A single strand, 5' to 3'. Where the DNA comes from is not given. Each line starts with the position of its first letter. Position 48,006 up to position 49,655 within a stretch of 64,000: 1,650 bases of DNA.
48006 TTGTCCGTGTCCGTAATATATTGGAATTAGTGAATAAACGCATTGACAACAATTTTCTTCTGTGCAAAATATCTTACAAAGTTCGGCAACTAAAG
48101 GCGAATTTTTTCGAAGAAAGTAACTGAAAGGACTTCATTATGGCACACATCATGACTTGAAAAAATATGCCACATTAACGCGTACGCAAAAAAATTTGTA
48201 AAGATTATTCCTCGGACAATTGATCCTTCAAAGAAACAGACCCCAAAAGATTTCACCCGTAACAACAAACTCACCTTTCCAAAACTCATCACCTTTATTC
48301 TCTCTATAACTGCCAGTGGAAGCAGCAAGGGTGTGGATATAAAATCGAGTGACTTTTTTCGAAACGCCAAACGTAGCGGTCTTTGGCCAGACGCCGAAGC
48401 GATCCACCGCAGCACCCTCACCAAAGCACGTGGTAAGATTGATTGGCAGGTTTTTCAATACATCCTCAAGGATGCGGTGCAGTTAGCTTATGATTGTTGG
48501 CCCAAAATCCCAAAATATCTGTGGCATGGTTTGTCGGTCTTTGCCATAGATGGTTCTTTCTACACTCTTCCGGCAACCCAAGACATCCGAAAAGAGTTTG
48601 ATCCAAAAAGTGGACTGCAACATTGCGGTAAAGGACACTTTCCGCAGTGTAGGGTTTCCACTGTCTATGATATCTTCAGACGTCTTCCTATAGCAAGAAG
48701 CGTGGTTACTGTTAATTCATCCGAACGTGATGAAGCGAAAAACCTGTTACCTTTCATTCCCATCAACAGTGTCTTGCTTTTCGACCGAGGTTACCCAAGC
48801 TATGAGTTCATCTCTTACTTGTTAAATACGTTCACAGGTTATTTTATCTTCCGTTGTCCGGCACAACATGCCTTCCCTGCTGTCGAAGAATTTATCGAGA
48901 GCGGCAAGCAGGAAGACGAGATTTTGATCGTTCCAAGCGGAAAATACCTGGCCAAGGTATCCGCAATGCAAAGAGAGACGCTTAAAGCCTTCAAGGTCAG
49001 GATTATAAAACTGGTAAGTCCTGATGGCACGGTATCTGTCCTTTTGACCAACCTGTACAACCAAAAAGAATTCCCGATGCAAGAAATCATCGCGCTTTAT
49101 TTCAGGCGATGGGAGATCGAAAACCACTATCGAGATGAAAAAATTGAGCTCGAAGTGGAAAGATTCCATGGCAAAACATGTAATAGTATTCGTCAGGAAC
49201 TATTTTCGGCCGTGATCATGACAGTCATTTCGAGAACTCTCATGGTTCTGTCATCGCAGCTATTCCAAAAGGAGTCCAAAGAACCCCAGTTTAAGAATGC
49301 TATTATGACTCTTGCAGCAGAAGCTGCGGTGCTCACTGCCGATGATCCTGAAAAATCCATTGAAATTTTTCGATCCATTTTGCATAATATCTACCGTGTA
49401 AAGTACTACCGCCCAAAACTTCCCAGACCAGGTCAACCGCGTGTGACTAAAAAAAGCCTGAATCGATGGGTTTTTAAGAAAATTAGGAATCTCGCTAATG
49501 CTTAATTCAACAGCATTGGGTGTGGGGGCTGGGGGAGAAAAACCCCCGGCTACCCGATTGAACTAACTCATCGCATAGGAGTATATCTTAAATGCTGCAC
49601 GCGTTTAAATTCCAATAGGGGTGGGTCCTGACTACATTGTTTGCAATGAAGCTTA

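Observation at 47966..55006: The same IS4-family element sits at exactly the same position of two group II intron copies, in opposite orientations, with the same 11-bp duplication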

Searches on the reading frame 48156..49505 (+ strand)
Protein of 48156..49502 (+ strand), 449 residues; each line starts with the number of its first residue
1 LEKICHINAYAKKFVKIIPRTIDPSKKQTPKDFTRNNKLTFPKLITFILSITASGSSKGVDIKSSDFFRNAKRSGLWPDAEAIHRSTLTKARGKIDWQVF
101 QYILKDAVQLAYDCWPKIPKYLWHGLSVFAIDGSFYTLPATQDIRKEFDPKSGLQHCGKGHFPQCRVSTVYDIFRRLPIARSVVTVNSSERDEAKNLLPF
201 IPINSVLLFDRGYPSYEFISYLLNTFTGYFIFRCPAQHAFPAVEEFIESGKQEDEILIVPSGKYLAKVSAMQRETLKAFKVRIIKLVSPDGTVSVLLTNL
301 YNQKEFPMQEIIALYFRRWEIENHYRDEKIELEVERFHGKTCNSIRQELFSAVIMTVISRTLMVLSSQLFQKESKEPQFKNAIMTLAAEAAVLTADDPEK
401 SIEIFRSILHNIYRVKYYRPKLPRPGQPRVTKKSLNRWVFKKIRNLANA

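Call 10: search_protein_families(library=pfam, proteins=[window:48156-49502:+], max_evalue=0.01)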
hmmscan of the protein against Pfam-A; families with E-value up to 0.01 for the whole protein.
window:48156-49502:+ (449 aa): 1 family
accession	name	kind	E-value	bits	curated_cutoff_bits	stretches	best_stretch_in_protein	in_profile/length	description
PF01609.27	DDE_Tnp_1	-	4.6e-15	56.3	23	1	124-356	2-198/200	Transposase DDE domain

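Call 11: search_protein_families(library=ncbifam, proteins=[window:48156-49502:+], max_evalue=0.001)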
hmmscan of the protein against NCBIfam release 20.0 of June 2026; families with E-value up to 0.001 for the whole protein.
window:48156-49502:+ (449 aa): 6 families
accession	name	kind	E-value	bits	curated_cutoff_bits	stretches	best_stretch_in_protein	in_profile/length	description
NF033592.1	transpos_IS4_1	equivalog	4.6e-50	170.6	115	1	18-363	5-332/332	IS4 family transposase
NF033591.1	transpos_IS4_2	equivalog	0.00011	21.5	152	1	294-331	214-247/340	IS4 family transposase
NF033559.2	transpos_IS1634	equivalog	0.00011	21.4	100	1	295-360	362-424/483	IS1634 family transposase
NF049999.1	transpos_IS701_3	equivalog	0.00012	21.1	170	1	277-378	275-382/412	IS701 family transposase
NF033590.1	transpos_IS4_3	equivalog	0.00036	19.6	160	1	272-384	229-339/405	IS4 family transposase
NF049921.1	transpos_IS701_2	equivalog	0.00058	19.4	250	1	276-355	205-283/318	IS701 family transposase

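Call 12: find_encoding_contigs(protein=window:48333-49505:+, flank=3000, max_places=10)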
Protein window:48333-49505:+ (390 aa): no gene with exactly this product is on record in the collection.

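Call 13: find_homologous_proteins(query=window:48156-49502:+, max_evalue=1e-10)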
Query window:48156-49502:+ (449 aa): 1259 proteins with E <= 1e-10 among 6809 candidates; the best 120 are listed.
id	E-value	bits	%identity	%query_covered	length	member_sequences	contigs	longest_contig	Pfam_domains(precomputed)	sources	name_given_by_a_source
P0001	4.4e-270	914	89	100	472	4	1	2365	PF01609.28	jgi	jgi:hypothetical protein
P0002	2.4e-262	888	100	87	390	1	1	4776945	PF01609.28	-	-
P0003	1.4e-224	764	86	86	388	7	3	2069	PF01609.28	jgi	jgi:hypothetical protein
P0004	2.9e-224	763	86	86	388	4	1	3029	PF01609.28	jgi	jgi:hypothetical protein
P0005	1.2e-223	761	86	86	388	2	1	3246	PF01609.28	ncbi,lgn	-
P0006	3.1e-223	759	85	86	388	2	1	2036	PF01609.28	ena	-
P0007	6.8e-223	758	85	86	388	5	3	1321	PF01609.28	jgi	jgi:hypothetical protein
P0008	2.0e-222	757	84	86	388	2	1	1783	PF01609.28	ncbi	-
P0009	1.5e-221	754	85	86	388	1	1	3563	PF01609.28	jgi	jgi:hypothetical protein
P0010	3.0e-220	750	85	86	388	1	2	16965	PF01609.28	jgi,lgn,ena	-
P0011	5.0e-210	716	68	100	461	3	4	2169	PF01609.28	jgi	-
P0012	1.1e-209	715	69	99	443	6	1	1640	PF01609.28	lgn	-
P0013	6.2e-205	699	66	99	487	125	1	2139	PF01609.28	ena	-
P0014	5.0e-204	696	89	76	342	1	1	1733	PF01609.28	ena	-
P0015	4.2e-202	690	72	90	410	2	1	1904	PF01609.28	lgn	-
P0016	4.6e-202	690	69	97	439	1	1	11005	PF01609.28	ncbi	ncbi:MAG: IS4 family transposase [Pseudomonadota bacterium]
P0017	4.1e-200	683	67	98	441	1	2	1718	PF01609.28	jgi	jgi:hypothetical protein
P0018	4.7e-198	676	66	98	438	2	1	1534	PF01609.28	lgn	-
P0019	1.6e-197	675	64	100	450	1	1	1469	PF01609.28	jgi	jgi:hypothetical protein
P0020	5.9e-197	673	65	98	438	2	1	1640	PF01609.28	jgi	jgi:hypothetical protein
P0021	1.8e-196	671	66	98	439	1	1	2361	PF01609.28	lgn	-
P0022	5.4e-196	670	67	97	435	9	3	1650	PF01609.28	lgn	-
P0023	7.6e-196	669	65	100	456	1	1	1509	PF01609.28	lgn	-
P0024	1.4e-195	668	66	98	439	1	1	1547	PF01609.28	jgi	jgi:hypothetical protein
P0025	1.5e-195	668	64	100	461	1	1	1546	PF01609.28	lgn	-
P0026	1.7e-195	668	66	97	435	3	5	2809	PF01609.28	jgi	-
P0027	2.1e-193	661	65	100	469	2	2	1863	PF01609.28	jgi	-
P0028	2.0e-192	658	64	97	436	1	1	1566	PF01609.28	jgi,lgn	jgi:hypothetical protein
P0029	3.3e-192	657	68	90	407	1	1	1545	PF01609.28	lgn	-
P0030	3.5e-192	657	66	98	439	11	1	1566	PF01609.28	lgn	-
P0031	4.8e-192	657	63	99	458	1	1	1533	PF01609.28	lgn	-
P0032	1.2e-191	655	64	99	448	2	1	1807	PF01609.28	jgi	jgi:hypothetical protein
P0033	2.1e-191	655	70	90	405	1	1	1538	PF01609.28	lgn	-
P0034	2.3e-191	654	63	99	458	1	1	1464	PF01609.28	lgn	-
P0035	1.8e-190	651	70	88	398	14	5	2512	PF01609.28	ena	-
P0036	4.3e-190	650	63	98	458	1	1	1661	PF01609.28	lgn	-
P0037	1.2e-189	649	65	97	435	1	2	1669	PF01609.28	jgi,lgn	jgi:hypothetical protein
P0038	4.9e-189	647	63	100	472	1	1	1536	PF01609.28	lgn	-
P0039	6.6e-189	646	62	99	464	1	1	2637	PF01609.28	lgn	-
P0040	1.4e-186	639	63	99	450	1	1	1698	PF01609.28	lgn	-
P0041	2.7e-186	638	71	86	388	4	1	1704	PF01609.28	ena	-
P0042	5.1e-186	637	63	100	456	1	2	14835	PF01609.28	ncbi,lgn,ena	-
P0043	1.3e-185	635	64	95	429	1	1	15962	PF01609.28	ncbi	ncbi:MAG: IS4 family transposase [Thermodesulfobacteriota bacterium]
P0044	1.8e-185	635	63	100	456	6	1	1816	PF01609.28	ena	-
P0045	4.6e-185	634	69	87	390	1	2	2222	PF01609.28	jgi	jgi:hypothetical protein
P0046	2.6e-184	631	62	99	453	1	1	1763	PF01609.28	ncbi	-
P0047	5.4e-184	630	70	86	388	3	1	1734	PF01609.28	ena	-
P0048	1.2e-182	626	61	100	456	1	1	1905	PF01609.28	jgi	-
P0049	1.5e-182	625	65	90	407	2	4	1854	PF01609.28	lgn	-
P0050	2.3e-182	625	68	89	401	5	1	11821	PF01609.28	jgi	jgi:hypothetical protein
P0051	3.4e-182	624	68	88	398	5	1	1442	PF01609.28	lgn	-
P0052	4.2e-182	624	63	94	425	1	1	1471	PF01609.28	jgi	jgi:hypothetical protein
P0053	4.3e-182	624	60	100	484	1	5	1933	PF01609.28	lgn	-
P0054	7.2e-182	623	61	98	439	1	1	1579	PF01609.28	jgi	jgi:hypothetical protein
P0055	1.1e-181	623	69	86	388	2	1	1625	PF01609.28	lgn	-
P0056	1.4e-181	622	60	100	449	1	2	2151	PF01609.28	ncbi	-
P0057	2.2e-181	622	60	100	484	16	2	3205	PF01609.28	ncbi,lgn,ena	-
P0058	2.6e-181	621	60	98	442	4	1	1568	PF01609.28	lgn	-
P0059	4.0e-181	621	62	97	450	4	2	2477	PF01609.28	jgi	-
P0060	6.1e-181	620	66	90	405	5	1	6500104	PF01609.28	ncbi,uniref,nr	ncbi:IS4 family transposase [Desulfomonile tiedjei]|uniref:IS4 family transposase n=1 Tax=Desulfomon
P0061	7.0e-181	620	64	95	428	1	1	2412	PF01609.28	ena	-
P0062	8.3e-181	620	63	97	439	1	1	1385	PF01609.28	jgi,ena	-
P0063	1.3e-180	619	63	94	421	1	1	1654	PF01609.28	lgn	-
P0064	3.0e-180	618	68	86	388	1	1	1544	PF01609.28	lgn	-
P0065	7.3e-180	616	60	100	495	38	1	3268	PF01609.28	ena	-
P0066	8.0e-180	616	68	88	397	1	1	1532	PF01609.28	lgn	-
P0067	1.1e-179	616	60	100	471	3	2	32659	PF01609.28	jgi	jgi:hypothetical protein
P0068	3.4e-179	614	61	97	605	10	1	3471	PF01609.28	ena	-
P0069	1.2e-178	612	61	97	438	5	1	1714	PF01609.28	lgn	-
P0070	1.3e-178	612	61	99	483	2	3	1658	PF01609.28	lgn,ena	-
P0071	3.4e-178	611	67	87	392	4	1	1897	PF01609.28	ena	-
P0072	3.6e-178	611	66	86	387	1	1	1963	PF01609.28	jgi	jgi:hypothetical protein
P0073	5.4e-178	610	60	96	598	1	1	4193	PF01609.28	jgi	jgi:hypothetical protein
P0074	8.1e-178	610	60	100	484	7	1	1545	PF01609.28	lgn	-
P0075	9.1e-178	610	62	96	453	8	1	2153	PF01609.28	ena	-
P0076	9.8e-178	609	62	95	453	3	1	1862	PF01609.28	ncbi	-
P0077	1.1e-177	609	61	96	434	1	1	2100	PF01609.28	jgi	jgi:hypothetical protein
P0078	1.6e-177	609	61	96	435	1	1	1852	PF01609.28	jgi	jgi:Transposase DDE domain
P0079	5.9e-177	607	59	100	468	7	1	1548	PF01609.28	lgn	-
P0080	6.6e-177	607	58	100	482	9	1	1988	PF01609.28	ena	-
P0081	6.7e-177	607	61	97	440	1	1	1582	PF01609.28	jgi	-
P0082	7.7e-177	607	63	96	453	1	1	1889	PF01609.28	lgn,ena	-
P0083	1.4e-176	606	65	92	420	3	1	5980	PF01609.28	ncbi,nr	ncbi:MAG: IS4 family transposase [Desulfobacteraceae bacterium]|nr:IS4 family transposase [Desulfoba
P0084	1.6e-176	605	65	90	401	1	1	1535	PF01609.28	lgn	-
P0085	1.6e-176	605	62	97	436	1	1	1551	PF01609.28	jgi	jgi:hypothetical protein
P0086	3.3e-176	604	68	84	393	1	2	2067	PF01609.28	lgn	-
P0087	6.0e-176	604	60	97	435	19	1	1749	PF01609.28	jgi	jgi:hypothetical protein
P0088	6.0e-176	604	65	88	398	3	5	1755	PF01609.28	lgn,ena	-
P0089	9.3e-176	603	60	97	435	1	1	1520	PF01609.28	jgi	jgi:hypothetical protein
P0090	9.3e-176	603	64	89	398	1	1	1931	PF01609.28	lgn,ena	-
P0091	9.8e-176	603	58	97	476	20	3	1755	PF01609.28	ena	-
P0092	1.1e-175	603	61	99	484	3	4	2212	PF01609.28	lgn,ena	-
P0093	1.9e-175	602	68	86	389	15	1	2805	PF01609.28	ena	-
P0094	2.2e-175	602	58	100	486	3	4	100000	PF01609.28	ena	-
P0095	2.3e-175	602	62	95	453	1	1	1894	PF01609.28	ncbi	-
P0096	3.0e-175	601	59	100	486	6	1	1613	PF01609.28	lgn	-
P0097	3.3e-175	601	61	97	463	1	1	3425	PF01609.28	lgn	-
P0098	6.6e-175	600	59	100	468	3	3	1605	PF01609.28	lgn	-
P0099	8.8e-175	600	62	96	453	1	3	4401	PF01609.28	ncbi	-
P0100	1.6e-174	599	61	97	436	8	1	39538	PF01609.28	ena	-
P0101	2.0e-174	599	64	89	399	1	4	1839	PF01609.28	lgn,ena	-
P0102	2.1e-174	599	59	98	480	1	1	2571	PF01609.28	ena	-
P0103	2.5e-174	598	61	95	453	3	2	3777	PF01609.28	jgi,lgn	jgi:hypothetical protein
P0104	2.8e-174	598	65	89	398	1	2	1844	PF01609.28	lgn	-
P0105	2.9e-174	598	60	99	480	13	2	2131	PF01609.28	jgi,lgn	-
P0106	3.1e-174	598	60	97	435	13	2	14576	PF01609.28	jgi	-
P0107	3.3e-174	598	65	89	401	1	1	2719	PF01609.28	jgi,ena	-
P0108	5.1e-174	597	60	98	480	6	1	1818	PF01609.28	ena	-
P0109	7.8e-174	597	68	86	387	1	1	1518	PF01609.28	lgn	-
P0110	9.6e-174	596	58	100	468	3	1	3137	PF01609.28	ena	-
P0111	1.0e-173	596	59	99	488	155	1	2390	PF01609.28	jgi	-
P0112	1.4e-173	596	65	87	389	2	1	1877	PF01609.28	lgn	-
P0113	1.5e-173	596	60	97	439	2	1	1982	PF01609.28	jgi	jgi:hypothetical protein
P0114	2.0e-173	595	59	97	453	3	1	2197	PF01609.28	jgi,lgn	jgi:hypothetical protein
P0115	2.2e-173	595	60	96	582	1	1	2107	PF01609.28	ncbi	-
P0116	2.6e-173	595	60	99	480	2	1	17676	PF01609.28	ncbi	-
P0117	2.7e-173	595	66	86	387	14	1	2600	PF01609.28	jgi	-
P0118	2.7e-173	595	62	94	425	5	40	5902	PF01609.28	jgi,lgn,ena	jgi:hypothetical protein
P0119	2.7e-173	595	64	90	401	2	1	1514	PF01609.28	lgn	-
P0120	2.9e-173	595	67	86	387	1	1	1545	PF01609.28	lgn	-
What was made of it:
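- The source contig is 4.78 Mb (call 13), which suggests a finished assembly.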

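Call 14: find_encoding_contigs(protein=P0002, flank=3000, max_places=10)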
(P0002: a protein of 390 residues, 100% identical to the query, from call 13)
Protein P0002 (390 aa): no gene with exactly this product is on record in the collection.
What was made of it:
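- The rest of the source genome could not be retrieved (calls 12, 14).
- Tried and rejected: Exact-protein look-ups failed (calls 12, 14).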

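Call 15: find_encoding_contigs(protein=P0001, flank=3000, max_places=6)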
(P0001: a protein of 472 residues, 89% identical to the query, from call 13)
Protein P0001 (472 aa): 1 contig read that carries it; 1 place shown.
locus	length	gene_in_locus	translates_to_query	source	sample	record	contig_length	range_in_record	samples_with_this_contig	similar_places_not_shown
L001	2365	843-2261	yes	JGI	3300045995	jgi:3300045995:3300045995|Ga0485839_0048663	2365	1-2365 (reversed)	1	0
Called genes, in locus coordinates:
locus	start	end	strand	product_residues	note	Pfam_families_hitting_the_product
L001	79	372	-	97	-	-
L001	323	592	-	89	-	-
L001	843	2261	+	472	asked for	PF01609:DDE_Tnp_1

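Call 16: find_encoding_contigs(protein=P0010, flank=3000, max_places=6)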
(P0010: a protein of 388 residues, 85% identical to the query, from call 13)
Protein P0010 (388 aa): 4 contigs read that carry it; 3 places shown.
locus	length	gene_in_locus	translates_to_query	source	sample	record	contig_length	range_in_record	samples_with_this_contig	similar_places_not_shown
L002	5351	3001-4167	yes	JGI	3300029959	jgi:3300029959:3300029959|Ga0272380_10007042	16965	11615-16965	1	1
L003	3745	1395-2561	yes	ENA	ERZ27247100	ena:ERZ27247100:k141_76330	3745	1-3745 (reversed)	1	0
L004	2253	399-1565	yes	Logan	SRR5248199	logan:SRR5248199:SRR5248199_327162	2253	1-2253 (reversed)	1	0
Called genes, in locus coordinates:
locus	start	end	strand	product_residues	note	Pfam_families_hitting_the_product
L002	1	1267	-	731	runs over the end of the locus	PF00239:Resolvase, PF07508:Recombinase, PF13408:Zn_ribbon_recom (weak), PF12728:HTH_17 (faint)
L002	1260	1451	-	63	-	-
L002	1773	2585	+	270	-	PF00078:RVT_1, PF08388:GIIM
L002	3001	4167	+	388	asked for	PF01609:DDE_Tnp_1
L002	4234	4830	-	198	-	-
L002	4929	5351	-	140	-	?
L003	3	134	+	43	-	?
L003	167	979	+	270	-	PF00078:RVT_1, PF08388:GIIM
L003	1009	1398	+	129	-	-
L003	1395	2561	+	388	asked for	PF01609:DDE_Tnp_1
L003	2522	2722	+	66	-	-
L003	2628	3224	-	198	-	-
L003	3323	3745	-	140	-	?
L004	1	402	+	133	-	?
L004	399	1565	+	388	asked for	PF01609:DDE_Tnp_1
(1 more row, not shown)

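Call 17: find_encoding_contigs(protein=P0009, flank=3000, max_places=6)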
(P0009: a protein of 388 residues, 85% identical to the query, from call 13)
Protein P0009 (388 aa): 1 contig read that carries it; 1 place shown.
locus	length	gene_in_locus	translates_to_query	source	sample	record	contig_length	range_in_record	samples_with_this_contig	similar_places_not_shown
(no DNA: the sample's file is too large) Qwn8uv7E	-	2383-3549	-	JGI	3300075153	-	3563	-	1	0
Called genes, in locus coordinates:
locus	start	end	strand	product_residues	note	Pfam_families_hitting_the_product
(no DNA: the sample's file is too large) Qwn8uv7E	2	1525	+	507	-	?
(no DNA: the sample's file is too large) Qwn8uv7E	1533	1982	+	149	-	PF03479:PCC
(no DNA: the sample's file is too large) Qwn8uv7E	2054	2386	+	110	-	-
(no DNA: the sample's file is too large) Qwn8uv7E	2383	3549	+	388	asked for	PF01609:DDE_Tnp_1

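Call 21: find_related_loci(query=A2, collection=genome_contigs, flank=2500)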
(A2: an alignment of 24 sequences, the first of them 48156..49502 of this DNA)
Query A2 (449 aa) in genome_contigs; peptide patterns used: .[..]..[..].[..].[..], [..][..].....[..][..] (x = any residue, [..] = any of these).
218 stretches matched a pattern; 171 encode a relative of the query (tblastn E <= 1e-3); the best 80 are kept; 80 distinct loci.
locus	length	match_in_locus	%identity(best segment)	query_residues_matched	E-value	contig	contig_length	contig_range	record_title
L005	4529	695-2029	68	5-449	0e+0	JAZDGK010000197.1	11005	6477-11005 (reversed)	MAG: Pseudomonadota bacterium isolate MEGAHIT-group-0.260 k141_6906654, whole genome shotgun sequence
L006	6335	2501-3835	64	5-449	0e+0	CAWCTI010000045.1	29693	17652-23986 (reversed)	MAG: uncultured delta proteobacterium isolate MFD01476.bin.2.13 genome assembly, contig: contig_32735, whole genome shot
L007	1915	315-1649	65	5-449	0e+0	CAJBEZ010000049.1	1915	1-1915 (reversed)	MAG: uncultured Desulfomonile sp. isolate Loc090721-8-6m_bin-0154 genome assembly, contig: bin-0154:049/120, whole genom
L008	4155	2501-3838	65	4-449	0e+0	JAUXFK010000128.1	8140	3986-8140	MAG: Deltaproteobacteria bacterium isolate CSMAG_2901 CSMAG_2901_k117_6680287_length_8140_cov_12.1198, whole genome shot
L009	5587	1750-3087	66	1-447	0e+0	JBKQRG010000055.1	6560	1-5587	MAG: Desulfomonilaceae bacterium isolate MGr2D2E2F__bin_53 MGr2D2E2F_000000028386, whole genome shotgun sequence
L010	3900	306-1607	65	13-446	0e+0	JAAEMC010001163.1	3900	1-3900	MAG: Desulfobacteraceae bacterium isolate Bpl_22 BplG_CONTIG6707265, whole genome shotgun sequence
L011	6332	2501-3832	63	5-449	0e+0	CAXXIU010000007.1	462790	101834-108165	MAG: Desulfomonilaceae bacterium isolate 24c7a18b-b8c2-4fbd-b8d1-4b4dc3bc9637 genome assembly, contig: contig_7, whole g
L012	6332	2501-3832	63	5-449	0e+0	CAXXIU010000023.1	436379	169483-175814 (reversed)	MAG: Desulfomonilaceae bacterium isolate 24c7a18b-b8c2-4fbd-b8d1-4b4dc3bc9637 genome assembly, contig: contig_23, whole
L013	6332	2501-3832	63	5-449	0e+0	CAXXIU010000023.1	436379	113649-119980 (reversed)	MAG: Desulfomonilaceae bacterium isolate 24c7a18b-b8c2-4fbd-b8d1-4b4dc3bc9637 genome assembly, contig: contig_23, whole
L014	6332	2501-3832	63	5-449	0e+0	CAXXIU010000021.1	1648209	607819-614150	MAG: Desulfomonilaceae bacterium isolate 24c7a18b-b8c2-4fbd-b8d1-4b4dc3bc9637 genome assembly, contig: contig_21, whole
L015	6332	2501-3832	63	5-449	0e+0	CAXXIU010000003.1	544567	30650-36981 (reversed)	MAG: Desulfomonilaceae bacterium isolate 24c7a18b-b8c2-4fbd-b8d1-4b4dc3bc9637 genome assembly, contig: contig_3, whole g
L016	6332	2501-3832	63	5-449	0e+0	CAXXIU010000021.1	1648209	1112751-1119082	MAG: Desulfomonilaceae bacterium isolate 24c7a18b-b8c2-4fbd-b8d1-4b4dc3bc9637 genome assembly, contig: contig_21, whole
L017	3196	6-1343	61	1-446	0e+0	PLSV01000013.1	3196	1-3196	MAG: Syntrophobacteraceae bacterium isolate bog_1154 73.20120700_S1D.281_contig_358515, whole genome shotgun sequence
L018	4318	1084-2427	60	1-448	0e+0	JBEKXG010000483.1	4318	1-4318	MAG: Syntrophobacteraceae bacterium isolate SPRUCE 646 SPRUCE_646_483, whole genome shotgun sequence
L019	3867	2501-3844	62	1-447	0e+0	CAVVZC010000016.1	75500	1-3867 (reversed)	MAG: uncultured delta proteobacterium isolate MFD03551.bin.1.10 genome assembly, contig: contig_32325, whole genome shot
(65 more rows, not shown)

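Call 24: find_related_loci(query=window:48156-49502:+, collection=metagenome_contigs, flank=3000)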
Query window:48156-49502:+ (449 aa) in metagenome_contigs; peptide patterns used: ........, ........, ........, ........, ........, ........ (x = any residue, [..] = any of these).
130 stretches matched a pattern; 36 encode a relative of the query (tblastn E <= 1e-3); 36 distinct loci.
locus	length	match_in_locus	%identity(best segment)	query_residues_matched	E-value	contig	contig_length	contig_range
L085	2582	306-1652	86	1-449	0e+0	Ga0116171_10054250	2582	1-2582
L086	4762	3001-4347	84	1-449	0e+0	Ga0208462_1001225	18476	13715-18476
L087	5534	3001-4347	84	1-449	0e+0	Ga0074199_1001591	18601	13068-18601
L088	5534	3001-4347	84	1-449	0e+0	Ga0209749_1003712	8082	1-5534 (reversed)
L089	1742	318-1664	69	1-449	0e+0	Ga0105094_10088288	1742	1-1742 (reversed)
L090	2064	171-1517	70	1-449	0e+0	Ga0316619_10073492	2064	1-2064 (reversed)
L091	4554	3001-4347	68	1-449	0e+0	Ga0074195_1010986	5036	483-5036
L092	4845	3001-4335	65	5-449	0e+0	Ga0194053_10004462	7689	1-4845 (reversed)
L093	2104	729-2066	65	4-449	0e+0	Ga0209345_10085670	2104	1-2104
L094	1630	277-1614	65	4-449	0e+0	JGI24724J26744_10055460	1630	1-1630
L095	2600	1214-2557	65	1-449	0e+0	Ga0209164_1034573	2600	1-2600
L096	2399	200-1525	66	5-446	0e+0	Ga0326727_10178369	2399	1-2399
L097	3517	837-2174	66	1-447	0e+0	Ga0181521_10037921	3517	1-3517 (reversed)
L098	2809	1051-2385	65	5-449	0e+0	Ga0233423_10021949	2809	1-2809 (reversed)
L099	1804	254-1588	63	1-446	0e+0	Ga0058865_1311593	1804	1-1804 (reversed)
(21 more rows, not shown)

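Call 40: find_encoding_contigs(protein=P0004, flank=2000, max_places=4)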
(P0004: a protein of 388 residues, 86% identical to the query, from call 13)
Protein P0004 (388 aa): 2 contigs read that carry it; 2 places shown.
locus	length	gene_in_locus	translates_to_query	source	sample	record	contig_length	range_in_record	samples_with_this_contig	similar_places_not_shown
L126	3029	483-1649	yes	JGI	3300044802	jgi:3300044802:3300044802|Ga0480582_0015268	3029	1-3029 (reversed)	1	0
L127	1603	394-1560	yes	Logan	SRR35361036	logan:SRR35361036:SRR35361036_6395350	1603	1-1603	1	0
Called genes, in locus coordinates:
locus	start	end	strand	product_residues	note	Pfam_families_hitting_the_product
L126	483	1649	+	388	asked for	PF01609:DDE_Tnp_1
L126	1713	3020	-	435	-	PF00078:RVT_1, PF08388:GIIM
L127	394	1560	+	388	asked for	PF01609:DDE_Tnp_1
